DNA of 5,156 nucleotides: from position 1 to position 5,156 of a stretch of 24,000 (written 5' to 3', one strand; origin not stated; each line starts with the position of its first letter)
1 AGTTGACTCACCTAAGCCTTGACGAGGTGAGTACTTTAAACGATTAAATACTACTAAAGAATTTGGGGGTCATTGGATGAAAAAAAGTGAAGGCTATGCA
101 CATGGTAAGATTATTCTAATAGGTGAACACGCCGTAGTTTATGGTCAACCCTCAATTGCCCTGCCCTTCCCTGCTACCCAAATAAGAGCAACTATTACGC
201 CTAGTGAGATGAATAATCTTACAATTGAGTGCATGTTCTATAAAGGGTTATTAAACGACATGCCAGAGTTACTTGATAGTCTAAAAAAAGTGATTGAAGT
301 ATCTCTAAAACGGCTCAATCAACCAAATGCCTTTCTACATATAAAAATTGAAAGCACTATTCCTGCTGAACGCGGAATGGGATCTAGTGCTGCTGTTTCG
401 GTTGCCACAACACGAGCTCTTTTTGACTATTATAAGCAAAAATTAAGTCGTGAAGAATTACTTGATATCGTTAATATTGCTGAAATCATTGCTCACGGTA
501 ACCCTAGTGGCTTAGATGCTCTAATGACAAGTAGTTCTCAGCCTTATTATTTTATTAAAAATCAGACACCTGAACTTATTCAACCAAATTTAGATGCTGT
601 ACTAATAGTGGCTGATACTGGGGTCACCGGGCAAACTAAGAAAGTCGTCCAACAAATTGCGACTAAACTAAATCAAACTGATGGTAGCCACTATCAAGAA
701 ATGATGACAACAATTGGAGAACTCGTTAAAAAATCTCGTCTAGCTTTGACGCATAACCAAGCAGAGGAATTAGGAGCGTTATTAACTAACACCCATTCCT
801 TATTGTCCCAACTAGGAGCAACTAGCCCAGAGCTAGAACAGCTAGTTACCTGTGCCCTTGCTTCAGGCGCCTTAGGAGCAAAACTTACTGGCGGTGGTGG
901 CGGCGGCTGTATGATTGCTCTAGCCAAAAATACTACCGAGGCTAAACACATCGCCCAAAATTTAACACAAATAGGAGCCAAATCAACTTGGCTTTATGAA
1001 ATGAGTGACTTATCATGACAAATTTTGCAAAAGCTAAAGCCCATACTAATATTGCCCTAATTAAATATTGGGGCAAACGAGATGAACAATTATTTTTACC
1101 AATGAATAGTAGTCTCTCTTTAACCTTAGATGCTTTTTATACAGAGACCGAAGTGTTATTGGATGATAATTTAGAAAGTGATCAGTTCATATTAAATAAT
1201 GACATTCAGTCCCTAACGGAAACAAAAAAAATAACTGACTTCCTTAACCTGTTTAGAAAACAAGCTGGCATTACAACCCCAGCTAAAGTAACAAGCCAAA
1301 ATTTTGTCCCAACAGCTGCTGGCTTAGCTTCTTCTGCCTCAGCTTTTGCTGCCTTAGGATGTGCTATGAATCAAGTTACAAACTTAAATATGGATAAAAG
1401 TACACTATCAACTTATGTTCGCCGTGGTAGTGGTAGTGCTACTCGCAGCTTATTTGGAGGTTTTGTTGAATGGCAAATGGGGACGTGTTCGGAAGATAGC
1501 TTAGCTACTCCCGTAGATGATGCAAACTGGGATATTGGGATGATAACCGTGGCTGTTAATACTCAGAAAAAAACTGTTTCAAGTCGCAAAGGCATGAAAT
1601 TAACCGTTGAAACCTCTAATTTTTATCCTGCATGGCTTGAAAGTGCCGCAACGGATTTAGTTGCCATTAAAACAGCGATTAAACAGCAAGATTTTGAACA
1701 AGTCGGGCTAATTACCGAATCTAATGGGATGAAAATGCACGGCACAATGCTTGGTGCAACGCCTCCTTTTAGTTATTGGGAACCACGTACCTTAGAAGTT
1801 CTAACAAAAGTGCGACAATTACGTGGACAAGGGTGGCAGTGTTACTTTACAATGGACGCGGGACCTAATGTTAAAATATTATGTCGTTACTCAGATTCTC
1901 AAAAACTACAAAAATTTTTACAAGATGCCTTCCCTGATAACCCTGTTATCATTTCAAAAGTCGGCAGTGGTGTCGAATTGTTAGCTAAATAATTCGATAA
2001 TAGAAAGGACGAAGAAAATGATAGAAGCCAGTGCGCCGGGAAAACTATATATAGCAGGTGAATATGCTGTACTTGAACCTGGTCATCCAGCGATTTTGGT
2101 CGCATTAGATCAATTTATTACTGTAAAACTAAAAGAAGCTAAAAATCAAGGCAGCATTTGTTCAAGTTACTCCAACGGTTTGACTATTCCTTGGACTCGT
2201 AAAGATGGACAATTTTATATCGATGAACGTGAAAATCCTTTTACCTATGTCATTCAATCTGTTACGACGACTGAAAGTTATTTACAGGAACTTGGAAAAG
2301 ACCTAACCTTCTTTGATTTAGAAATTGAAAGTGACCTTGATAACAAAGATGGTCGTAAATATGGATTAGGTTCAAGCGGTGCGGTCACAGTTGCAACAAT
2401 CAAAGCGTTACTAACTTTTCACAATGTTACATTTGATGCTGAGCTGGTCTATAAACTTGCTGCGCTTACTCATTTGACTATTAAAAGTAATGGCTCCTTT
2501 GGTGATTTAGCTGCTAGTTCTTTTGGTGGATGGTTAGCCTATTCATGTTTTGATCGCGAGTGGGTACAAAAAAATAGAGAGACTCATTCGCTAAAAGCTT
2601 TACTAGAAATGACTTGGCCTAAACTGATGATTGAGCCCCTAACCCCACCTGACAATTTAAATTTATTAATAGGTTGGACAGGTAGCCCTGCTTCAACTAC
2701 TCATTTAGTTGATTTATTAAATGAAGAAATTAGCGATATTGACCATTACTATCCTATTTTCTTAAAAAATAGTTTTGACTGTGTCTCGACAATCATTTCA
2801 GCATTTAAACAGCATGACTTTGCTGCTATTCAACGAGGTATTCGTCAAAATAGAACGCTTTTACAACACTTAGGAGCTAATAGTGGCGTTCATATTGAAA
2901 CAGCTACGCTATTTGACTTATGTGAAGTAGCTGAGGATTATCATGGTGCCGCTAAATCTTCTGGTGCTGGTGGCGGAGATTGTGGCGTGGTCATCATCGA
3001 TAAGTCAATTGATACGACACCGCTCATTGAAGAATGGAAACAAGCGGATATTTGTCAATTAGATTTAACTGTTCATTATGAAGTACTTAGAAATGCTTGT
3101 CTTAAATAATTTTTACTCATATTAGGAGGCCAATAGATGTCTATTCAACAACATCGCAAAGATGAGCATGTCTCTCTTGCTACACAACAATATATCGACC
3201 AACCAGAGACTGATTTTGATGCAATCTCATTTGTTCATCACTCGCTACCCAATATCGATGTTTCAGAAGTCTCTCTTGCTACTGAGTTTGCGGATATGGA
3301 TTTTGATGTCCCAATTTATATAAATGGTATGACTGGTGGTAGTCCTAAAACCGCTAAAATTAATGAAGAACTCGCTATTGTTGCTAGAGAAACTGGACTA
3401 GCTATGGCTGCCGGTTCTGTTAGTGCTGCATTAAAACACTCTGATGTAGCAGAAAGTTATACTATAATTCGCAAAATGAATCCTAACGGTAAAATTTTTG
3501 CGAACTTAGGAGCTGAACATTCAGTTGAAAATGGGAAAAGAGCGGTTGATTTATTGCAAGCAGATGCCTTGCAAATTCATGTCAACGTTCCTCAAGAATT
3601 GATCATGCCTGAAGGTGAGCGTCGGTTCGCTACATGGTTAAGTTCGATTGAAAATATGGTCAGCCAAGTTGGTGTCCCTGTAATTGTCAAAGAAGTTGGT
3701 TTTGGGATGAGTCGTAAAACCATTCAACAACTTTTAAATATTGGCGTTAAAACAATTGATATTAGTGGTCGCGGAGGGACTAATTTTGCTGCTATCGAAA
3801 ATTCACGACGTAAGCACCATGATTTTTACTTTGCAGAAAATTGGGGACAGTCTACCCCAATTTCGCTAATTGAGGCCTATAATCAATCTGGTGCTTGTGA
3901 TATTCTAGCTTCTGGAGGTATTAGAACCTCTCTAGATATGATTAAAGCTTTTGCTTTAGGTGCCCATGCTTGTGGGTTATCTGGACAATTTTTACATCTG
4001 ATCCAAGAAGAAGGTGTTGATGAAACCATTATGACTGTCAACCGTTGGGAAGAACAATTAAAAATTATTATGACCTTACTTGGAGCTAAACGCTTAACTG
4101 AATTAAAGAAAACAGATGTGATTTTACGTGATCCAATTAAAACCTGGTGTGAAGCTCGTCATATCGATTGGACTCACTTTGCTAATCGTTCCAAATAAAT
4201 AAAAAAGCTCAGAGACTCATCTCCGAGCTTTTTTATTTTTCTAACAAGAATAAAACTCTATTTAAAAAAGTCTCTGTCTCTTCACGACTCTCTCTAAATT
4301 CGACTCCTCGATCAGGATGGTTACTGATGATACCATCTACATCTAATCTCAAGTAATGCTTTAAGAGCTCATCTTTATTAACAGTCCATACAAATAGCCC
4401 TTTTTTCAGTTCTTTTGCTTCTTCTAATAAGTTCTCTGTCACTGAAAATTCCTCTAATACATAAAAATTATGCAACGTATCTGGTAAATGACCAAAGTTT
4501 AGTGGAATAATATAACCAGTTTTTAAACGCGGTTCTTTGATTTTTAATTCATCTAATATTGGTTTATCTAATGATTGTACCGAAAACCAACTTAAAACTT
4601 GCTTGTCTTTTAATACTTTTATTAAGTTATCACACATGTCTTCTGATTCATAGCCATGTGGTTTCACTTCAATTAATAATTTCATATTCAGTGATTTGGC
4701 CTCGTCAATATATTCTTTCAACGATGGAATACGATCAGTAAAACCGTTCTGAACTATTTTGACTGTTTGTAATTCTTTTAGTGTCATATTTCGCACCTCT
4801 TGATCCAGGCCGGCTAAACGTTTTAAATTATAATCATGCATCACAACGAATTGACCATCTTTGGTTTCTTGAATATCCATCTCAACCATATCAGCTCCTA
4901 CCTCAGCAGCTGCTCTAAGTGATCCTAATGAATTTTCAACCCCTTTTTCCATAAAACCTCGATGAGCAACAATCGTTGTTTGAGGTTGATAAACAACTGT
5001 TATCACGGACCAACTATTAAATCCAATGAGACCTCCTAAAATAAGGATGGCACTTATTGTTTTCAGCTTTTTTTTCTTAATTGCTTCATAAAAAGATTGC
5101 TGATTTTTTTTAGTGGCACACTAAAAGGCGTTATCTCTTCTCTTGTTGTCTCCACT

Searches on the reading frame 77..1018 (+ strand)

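Call 87: search_protein_families(library=pfam, proteins=[window:77-1018:+])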
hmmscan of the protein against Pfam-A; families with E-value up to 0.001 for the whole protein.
window:77-1018:+ (313 aa): 3 families
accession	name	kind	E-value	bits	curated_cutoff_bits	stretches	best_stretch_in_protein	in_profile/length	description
PF00288.32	GHMP_kinases_N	-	1.1e-18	67.6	22.3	1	70-148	4-80/87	GHMP kinases N terminal domain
PF08544.19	GHMP_kinases_C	-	2e-16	60.6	21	1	223-298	4-81/85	GHMP kinases C terminal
PF22700.2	MVD-like_N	-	0.00025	21.2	27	1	66-131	62-127/157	Diphosphomevalonate decarboxylase-like N-terminal domain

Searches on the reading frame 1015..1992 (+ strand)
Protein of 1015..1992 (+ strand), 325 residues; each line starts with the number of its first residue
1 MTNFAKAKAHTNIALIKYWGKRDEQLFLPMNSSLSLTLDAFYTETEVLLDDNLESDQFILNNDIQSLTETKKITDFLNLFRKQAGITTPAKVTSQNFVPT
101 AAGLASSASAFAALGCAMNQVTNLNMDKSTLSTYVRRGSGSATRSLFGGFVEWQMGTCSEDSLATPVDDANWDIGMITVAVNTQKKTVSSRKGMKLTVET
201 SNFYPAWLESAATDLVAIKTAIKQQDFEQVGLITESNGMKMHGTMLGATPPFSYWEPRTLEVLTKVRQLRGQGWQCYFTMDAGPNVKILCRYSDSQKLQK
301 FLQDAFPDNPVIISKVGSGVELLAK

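Call 87: search_protein_families(library=pfam, proteins=[window:1015-1992:+])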
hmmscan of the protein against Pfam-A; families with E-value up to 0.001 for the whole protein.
window:1015-1992:+ (325 aa): 3 families
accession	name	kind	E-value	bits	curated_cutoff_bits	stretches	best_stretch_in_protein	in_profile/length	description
PF22700.2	MVD-like_N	-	4.8e-64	215.2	27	1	9-164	1-157/157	Diphosphomevalonate decarboxylase-like N-terminal domain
PF18376.6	MDD_C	-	2.8e-20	73.4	23.2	1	179-309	4-137/186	Mevalonate 5-diphosphate decarboxylase C-terminal domain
PF00288.32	GHMP_kinases_N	-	1.6e-08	35.1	22.3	1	74-140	4-68/87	GHMP kinases N terminal domain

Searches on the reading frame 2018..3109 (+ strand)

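Call 87: search_protein_families(library=pfam, proteins=[window:2018-3109:+])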
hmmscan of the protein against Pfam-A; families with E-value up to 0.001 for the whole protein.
window:2018-3109:+ (363 aa): 2 families
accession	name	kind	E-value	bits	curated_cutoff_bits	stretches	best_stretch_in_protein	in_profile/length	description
PF00288.32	GHMP_kinases_N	-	7.4e-12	45.8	22.3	1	88-171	10-87/87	GHMP kinases N terminal domain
PF08544.19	GHMP_kinases_C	-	2.1e-06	28.5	21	1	260-329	2-68/85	GHMP kinases C terminal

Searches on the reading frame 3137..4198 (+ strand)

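Call 87: search_protein_families(library=pfam, proteins=[window:3137-4198:+])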
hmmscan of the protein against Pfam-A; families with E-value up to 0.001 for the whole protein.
window:3137-4198:+ (353 aa): 3 families
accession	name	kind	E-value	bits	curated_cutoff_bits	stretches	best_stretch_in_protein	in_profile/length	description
PF01070.24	FMN_dh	-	1.7e-21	77.1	24.9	1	165-326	205-346/350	FMN-dependent dehydrogenase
PF01645.23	Glu_synthase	-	1.9e-06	27.7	20.4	1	180-284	205-306/369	Conserved region in glutamate synthase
PF00478.31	IMPDH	-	0.0002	20.9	25.6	1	237-293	191-246/345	IMP dehydrogenase / GMP reductase domain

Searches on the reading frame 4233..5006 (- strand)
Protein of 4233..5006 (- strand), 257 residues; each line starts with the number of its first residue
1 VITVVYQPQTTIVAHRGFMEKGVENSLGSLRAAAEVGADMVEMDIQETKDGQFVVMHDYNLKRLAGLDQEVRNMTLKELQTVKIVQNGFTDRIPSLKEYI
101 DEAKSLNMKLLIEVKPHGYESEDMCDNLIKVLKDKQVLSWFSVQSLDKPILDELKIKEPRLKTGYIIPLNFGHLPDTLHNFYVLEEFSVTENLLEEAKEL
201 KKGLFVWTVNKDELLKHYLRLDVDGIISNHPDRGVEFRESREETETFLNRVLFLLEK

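Call 87: search_protein_families(library=pfam, proteins=[window:4233-5006:-])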
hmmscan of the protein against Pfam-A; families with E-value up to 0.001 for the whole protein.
window:4233-5006:- (257 aa): 2 families
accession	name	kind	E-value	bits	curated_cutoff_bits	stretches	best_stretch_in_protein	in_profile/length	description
PF03009.23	GDPD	-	3.3e-35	122.8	23.6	1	15-232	1-243/244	Glycerophosphoryl diester phosphodiesterase family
PF13653.12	GDPD_2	-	6.6e-06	26.9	27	1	205-232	3-30/30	Glycerophosphoryl diester phosphodiesterase family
